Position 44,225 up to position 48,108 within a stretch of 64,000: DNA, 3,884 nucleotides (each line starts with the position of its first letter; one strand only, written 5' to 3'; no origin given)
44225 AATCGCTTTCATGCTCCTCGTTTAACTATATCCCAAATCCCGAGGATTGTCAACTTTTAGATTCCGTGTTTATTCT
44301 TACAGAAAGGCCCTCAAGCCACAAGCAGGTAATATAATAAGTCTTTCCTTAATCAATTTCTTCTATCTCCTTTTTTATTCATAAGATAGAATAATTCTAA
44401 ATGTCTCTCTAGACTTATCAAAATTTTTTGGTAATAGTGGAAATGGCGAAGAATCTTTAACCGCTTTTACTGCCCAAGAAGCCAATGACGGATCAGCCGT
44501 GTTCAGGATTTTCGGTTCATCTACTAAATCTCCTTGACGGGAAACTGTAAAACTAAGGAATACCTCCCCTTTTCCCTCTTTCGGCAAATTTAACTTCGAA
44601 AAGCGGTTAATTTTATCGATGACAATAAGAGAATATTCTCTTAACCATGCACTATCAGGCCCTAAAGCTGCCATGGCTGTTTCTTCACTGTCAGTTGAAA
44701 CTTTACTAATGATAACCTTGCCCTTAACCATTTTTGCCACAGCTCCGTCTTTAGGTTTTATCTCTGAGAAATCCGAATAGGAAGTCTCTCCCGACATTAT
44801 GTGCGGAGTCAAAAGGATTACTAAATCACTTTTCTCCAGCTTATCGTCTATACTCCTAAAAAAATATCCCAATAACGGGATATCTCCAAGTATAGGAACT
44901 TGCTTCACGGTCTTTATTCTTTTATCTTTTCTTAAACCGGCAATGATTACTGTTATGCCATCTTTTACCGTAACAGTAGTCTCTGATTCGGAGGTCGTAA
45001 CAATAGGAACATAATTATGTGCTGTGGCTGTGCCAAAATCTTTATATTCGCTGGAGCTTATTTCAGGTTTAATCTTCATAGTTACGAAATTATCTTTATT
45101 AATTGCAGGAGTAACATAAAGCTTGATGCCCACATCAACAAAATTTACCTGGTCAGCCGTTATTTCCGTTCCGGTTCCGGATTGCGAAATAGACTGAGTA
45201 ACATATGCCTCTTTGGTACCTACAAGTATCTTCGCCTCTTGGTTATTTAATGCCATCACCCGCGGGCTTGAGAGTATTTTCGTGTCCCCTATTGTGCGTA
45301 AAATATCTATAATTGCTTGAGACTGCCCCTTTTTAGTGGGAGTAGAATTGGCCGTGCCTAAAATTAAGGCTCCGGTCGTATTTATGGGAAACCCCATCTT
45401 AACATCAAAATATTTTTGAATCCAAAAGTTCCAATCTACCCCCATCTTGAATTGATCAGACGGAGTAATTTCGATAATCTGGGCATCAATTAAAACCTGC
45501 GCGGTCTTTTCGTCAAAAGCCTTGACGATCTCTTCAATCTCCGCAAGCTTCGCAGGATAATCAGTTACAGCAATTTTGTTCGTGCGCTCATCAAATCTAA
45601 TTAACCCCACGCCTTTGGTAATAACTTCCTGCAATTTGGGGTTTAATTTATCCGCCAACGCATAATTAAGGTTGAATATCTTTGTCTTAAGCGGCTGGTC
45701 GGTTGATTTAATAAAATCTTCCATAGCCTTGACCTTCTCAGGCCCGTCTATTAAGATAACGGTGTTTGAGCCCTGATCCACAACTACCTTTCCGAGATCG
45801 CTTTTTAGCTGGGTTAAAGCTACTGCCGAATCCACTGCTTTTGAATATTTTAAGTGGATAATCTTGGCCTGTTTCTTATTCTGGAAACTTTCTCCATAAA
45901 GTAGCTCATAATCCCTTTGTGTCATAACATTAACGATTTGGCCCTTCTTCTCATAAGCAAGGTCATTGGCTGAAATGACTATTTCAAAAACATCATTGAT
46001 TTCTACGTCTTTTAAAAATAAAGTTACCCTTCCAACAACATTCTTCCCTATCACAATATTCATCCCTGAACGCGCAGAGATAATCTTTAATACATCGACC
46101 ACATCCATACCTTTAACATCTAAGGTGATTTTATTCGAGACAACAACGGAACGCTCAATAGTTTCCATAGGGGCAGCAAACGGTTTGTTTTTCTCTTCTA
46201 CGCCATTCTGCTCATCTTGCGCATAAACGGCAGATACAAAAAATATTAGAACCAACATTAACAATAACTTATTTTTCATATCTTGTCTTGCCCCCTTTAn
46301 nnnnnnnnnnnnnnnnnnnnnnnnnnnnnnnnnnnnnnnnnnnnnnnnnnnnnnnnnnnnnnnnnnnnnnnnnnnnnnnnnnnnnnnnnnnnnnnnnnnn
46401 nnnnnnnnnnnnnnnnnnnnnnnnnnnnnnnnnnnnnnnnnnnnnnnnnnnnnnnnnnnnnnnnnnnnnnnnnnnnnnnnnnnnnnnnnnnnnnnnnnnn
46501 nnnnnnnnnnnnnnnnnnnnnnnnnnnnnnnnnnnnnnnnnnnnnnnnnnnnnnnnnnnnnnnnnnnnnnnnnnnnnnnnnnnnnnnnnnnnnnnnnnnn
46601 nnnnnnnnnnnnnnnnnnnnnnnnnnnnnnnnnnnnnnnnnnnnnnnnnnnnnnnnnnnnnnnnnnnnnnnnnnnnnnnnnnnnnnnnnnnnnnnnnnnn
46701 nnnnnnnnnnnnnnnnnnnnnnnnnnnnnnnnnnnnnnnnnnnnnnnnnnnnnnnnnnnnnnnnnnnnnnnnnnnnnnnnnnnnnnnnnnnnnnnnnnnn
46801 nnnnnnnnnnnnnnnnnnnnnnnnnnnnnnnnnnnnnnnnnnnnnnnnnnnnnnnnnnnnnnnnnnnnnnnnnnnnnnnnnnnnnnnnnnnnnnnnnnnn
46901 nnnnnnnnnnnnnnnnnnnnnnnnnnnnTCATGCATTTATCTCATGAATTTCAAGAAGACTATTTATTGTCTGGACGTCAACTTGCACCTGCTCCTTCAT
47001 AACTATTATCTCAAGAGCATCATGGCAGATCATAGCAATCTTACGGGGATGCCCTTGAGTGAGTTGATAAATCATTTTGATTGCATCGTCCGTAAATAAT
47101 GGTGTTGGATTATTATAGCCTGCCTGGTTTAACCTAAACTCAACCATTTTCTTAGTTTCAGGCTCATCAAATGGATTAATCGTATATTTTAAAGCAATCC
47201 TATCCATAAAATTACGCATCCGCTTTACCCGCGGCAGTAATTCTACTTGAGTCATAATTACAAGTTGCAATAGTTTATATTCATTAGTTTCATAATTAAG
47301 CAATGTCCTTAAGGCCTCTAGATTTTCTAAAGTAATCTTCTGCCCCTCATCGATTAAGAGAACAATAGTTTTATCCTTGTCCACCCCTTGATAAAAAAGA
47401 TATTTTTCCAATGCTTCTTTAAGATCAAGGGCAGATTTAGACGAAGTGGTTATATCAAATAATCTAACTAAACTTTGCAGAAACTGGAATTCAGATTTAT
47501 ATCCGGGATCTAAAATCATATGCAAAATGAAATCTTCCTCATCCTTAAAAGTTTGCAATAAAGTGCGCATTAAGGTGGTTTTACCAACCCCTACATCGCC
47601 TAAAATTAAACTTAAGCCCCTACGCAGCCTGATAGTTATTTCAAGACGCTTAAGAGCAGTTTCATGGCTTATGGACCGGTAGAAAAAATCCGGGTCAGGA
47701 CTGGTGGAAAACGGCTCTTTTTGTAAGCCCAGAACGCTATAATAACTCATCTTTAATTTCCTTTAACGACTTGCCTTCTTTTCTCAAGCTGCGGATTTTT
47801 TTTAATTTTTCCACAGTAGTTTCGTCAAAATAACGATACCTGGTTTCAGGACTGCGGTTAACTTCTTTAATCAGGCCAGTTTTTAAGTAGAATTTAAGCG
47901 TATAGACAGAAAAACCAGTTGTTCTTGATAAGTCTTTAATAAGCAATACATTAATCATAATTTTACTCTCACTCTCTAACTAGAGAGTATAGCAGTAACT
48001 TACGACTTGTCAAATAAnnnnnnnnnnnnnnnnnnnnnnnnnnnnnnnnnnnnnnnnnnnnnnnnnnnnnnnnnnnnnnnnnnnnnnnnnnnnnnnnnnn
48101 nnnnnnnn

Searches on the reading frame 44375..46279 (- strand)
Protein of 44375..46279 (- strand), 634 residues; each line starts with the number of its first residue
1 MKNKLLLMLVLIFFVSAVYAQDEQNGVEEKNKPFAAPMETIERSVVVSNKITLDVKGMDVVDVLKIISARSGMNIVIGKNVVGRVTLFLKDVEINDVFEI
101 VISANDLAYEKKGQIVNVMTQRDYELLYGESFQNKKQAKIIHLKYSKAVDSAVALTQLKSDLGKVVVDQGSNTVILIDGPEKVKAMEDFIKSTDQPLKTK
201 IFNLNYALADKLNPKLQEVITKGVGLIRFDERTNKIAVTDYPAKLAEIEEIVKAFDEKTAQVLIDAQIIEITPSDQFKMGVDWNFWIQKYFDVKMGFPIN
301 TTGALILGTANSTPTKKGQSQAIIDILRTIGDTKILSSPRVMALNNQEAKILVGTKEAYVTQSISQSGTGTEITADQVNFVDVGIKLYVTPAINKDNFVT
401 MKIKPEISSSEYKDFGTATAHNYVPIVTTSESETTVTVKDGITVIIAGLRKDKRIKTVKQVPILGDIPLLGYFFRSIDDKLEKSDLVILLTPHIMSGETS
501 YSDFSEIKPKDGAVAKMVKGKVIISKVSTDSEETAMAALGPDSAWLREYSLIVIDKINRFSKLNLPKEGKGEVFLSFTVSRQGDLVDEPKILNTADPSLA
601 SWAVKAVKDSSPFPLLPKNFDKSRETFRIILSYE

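Call 72: search_protein_families(library=pfam, proteins=[window:44375-46279:-])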
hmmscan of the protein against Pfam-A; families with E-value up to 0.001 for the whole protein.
window:44375-46279:- (634 aa): 3 families
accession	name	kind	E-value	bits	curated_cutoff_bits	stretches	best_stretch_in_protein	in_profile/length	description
PF00263.26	Secretin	-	9.7e-47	159.1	27.5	1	327-495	2-168/169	Bacterial type II and III secretion system protein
PF03958.22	Secretin_N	-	7.5e-19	68.2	28.2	2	199-261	1-69/69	Bacterial type II/III secretion system short domain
PF07660.19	STN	-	0.00048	20.3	28.4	0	73-116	1-47/52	Secretin and TonB N terminus short domain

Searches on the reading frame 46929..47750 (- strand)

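Call 72: search_protein_families(library=pfam, proteins=[window:46929-47750:-])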
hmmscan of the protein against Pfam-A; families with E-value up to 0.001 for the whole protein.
window:46929-47750:- (273 aa): 7 families
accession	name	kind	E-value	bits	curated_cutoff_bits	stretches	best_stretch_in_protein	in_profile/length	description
PF13401.12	AAA_22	-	8.6e-18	65.3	27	1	43-173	4-128/130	AAA domain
PF01637.24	ATPase_2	-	6.4e-12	46.2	33.2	1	30-240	5-224/225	ATPase domain predominantly from Archaea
PF13191.12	AAA_16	-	5.1e-07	30.8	32.6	1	44-155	24-160/167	AAA ATPase domain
PF20703.3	nSTAND1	-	2.7e-05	24.4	27.1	1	13-217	7-210/379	Novel STAND NTPase 1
PF13245.12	AAA_19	-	3e-05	24.7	25.1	0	41-151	8-114/134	AAA domain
PF13173.12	AAA_14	-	0.00041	20.8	27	0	47-194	5-123/129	AAA domain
PF13476.12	AAA_23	-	0.00049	21.2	27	0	38-64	13-39/201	AAA domain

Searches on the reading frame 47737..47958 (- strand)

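Call 72: search_protein_families(library=pfam, proteins=[window:47737-47958:-])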
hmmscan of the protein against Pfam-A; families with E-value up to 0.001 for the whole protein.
window:47737-47958:- (73 aa): 2 families
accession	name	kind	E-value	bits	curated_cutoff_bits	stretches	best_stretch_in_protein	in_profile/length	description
PF13411.12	MerR_1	-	2.6e-17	63.1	21.6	1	7-71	3-65/69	MerR HTH family regulatory protein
PF00376.29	MerR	-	3.9e-06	27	28.2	1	7-43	2-38/38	MerR family regulatory protein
